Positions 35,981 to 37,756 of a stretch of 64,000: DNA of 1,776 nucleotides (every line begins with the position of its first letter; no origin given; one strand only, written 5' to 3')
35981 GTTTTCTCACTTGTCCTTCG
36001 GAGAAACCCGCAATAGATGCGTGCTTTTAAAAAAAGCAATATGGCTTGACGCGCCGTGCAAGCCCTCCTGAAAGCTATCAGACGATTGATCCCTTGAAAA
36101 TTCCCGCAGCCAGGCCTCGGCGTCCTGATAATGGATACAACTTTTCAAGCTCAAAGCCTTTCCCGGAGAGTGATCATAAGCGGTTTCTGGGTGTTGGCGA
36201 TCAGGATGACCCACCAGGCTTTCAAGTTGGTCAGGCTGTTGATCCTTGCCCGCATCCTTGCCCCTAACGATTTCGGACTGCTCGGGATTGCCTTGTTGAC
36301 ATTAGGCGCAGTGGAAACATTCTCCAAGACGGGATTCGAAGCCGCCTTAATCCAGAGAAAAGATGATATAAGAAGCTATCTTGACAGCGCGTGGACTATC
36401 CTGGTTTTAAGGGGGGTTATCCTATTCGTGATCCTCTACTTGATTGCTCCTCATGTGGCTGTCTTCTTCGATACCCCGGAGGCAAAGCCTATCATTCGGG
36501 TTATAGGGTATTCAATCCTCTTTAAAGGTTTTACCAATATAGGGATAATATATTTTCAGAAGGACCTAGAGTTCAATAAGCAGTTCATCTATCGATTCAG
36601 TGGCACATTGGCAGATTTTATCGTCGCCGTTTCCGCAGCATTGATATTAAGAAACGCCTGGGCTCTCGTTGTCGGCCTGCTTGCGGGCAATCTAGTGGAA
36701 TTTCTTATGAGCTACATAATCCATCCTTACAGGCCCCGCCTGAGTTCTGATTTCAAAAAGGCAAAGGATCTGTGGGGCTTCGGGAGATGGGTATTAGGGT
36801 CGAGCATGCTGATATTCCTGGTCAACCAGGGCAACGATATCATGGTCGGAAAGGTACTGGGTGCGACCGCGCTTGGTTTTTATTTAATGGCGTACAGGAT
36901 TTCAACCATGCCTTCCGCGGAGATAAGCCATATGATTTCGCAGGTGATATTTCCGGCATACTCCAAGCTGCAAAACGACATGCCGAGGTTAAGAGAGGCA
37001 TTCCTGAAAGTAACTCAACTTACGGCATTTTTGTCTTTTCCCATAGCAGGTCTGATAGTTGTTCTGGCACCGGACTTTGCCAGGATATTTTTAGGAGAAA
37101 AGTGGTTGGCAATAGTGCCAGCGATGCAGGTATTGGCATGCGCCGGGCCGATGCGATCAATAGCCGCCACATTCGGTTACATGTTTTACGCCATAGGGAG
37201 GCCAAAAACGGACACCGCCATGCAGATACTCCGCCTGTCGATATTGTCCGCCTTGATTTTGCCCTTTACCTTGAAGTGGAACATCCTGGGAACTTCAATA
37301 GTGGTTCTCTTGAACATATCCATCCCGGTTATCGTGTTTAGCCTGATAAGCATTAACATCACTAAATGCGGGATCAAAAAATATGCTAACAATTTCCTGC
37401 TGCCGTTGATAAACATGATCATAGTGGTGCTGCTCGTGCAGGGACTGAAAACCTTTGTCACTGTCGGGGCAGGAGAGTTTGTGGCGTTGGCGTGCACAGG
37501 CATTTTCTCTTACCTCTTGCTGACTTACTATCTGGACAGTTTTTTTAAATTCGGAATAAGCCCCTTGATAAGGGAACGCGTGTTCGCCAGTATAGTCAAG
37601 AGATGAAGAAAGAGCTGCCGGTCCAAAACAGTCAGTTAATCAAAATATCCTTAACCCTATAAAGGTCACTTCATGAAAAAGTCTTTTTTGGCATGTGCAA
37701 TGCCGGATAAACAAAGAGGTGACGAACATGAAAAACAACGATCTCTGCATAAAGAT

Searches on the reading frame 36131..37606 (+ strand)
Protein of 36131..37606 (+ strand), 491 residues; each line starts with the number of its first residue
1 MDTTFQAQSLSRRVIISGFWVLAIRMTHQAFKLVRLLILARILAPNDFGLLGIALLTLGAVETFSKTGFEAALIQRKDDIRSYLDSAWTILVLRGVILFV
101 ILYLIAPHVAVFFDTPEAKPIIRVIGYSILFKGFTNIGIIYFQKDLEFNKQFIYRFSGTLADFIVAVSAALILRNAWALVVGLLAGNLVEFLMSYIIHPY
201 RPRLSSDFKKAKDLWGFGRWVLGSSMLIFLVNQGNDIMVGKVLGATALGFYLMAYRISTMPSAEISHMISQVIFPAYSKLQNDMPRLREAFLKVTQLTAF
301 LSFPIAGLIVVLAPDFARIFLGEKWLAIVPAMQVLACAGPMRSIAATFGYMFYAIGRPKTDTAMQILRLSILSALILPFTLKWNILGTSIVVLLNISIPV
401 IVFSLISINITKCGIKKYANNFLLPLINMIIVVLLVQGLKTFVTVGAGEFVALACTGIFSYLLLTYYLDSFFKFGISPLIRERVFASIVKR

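Call 30: search_protein_families(library=ncbifam, proteins=[window:36131-37606:+], max_evalue=0.00001)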
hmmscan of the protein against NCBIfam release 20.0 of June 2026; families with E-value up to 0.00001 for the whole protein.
window:36131-37606:+ (491 aa): 3 families
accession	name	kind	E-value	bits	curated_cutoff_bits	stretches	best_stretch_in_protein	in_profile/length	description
NF007773.0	PRK10459.1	equivalog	1.5e-66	225.4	273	1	10-477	3-476/492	MOP flippase family protein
NF047674.1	TeichurnBiosyTuaB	equivalog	1.6e-46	159.4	580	1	30-464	24-465/469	teichuronic acid biosynthesis protein TuaB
NF058658.1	Oglyco_Wzx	exception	7.5e-39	134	720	1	8-444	4-435/478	O-glycosylation flippase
